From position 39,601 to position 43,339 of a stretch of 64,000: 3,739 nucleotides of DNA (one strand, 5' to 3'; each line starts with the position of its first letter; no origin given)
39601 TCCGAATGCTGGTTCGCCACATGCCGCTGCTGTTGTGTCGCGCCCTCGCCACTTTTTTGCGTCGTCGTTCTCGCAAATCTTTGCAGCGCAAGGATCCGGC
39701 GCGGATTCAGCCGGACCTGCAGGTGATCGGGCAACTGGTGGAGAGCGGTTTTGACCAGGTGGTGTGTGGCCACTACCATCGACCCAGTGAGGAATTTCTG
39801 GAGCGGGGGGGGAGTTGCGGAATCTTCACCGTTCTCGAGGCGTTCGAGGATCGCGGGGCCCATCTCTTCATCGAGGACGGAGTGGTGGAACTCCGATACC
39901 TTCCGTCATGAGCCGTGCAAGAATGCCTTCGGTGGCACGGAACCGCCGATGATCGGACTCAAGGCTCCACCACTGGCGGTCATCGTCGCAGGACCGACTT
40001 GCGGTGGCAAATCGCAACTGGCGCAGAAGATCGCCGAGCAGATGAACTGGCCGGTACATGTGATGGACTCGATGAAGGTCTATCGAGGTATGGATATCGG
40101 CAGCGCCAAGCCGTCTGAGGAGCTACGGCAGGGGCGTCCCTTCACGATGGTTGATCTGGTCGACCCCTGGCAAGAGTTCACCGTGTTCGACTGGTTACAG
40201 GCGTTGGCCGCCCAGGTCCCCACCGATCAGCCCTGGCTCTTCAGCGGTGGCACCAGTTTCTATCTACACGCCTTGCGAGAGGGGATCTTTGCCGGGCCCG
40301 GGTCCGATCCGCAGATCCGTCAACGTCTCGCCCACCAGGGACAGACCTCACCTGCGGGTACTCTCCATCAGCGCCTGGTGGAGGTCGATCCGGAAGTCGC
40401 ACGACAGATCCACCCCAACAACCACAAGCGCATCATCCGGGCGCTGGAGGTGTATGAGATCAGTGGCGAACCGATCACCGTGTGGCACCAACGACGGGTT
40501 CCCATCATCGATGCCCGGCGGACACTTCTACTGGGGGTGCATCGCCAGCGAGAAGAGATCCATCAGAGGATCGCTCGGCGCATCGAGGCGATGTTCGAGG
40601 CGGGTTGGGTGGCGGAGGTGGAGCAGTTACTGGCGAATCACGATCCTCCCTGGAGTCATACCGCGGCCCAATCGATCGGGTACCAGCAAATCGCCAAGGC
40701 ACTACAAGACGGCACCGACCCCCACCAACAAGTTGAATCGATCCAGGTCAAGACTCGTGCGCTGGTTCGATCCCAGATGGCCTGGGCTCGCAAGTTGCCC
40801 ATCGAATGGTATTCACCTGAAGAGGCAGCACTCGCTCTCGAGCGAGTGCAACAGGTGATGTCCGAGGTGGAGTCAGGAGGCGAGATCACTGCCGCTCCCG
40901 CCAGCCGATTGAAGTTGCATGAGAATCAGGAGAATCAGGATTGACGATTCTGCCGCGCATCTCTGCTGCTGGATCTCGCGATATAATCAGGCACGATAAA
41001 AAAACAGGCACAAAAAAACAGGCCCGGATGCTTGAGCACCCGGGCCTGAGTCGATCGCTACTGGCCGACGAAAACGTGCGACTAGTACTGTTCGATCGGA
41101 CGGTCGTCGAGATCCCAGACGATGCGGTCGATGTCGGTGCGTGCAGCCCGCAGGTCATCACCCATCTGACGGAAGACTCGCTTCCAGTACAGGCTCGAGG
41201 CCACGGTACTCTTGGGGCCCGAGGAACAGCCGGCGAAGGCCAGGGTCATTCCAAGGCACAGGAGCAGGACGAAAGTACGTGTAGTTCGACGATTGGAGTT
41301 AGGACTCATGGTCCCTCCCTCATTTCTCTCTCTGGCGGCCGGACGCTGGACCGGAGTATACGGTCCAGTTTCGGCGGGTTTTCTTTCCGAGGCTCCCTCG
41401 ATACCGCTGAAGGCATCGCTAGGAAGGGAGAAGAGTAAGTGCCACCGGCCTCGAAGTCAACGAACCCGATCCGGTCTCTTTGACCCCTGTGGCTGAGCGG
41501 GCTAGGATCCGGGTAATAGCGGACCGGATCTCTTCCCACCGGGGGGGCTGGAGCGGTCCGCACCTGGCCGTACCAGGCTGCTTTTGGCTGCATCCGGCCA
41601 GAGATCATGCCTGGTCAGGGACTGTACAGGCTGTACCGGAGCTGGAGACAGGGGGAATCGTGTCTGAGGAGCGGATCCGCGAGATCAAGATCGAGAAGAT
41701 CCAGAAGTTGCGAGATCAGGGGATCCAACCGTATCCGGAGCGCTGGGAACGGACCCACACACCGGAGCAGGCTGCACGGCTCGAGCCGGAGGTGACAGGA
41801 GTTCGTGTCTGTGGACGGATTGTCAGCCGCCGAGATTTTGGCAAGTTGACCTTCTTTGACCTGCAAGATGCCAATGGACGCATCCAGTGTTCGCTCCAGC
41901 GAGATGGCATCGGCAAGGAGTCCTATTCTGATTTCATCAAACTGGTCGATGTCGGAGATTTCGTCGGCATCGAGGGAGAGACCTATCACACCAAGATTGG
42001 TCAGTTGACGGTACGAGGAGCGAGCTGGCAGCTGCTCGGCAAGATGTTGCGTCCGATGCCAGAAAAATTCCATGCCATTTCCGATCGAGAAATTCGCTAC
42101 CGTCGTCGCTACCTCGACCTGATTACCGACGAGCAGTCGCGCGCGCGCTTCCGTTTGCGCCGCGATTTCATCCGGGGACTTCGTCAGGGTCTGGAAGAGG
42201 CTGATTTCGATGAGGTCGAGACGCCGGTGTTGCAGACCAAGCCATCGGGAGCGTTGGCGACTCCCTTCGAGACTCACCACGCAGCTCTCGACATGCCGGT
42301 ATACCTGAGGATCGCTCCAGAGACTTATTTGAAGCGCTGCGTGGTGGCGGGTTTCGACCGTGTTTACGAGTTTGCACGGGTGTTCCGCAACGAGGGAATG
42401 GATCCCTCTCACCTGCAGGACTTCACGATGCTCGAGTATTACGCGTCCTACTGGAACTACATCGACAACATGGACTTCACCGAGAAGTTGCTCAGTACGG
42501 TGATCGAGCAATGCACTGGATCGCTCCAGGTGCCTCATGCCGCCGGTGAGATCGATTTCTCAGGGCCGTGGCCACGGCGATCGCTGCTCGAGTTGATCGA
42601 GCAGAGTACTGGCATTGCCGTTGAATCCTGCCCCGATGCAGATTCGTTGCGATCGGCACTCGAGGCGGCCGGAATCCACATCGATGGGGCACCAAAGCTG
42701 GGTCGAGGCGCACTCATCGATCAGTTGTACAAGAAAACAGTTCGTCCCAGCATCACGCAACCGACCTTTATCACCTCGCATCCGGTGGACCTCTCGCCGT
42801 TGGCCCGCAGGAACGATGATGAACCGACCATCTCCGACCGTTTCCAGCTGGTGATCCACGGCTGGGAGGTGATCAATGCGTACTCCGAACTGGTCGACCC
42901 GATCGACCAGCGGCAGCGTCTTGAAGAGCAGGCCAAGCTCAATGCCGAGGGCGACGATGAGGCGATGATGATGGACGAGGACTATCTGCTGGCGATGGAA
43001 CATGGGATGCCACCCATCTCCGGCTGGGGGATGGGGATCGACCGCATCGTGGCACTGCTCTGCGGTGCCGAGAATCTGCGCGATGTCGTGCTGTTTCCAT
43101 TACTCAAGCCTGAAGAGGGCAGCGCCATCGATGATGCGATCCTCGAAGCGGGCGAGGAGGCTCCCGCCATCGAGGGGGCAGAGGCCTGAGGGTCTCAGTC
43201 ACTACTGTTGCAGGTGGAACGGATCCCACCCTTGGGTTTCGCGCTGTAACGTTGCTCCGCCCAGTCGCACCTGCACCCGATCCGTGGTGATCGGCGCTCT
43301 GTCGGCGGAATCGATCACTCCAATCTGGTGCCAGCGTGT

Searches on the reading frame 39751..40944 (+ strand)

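Call 11: search_protein_families(library=pfam, proteins=[window:39751-40944:+], max_evalue=0.01)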
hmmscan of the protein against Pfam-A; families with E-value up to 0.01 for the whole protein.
window:39751-40944:+ (397 aa): 4 families
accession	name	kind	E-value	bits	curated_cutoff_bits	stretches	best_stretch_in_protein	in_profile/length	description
PF01715.23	IPPT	-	1.9e-63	214.9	23.6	1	110-348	2-242/243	IPP transferase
PF01745.22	IPT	-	1e-06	28.8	20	1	78-124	5-51/233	Isopentenyl transferase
PF13521.12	AAA_28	-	0.0027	18.4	27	0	77-103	2-28/164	AAA domain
PF02224.24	Cytidylate_kin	-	0.008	16.4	26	0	79-115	3-37/211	Cytidylate kinase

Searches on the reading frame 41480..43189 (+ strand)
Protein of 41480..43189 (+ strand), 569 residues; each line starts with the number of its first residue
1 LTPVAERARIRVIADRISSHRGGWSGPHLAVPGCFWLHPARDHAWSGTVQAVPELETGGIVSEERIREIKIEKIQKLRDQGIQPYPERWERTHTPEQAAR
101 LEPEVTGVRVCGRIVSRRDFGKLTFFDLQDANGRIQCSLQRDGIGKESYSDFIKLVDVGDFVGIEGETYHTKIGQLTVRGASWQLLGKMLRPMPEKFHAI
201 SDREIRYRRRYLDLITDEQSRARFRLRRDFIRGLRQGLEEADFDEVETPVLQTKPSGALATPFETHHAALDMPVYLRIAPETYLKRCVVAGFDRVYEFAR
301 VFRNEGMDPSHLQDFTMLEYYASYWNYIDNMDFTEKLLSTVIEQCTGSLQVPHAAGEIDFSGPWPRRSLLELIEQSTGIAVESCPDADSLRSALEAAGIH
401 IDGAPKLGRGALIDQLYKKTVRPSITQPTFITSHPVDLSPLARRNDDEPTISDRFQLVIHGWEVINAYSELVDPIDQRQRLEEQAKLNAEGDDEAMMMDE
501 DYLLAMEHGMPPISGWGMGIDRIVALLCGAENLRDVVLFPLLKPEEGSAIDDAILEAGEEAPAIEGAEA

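Call 11: search_protein_families(library=pfam, proteins=[window:41480-43189:+], max_evalue=0.01)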
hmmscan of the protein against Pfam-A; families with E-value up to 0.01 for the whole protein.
window:41480-43189:+ (569 aa): 3 families
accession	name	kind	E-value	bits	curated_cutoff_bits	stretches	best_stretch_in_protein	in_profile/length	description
PF00152.25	tRNA-synt_2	-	7.2e-77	258.9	25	1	203-541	2-306/308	tRNA synthetases class II (D, K and N)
PF01336.31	tRNA_anti-codon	-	3.8e-13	49.6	27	1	108-185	1-74/75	OB-fold nucleic acid binding domain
PF01409.25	tRNA-synt_2d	-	0.00048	20.1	19.8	0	512-537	211-236/246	tRNA synthetases class II core domain (F)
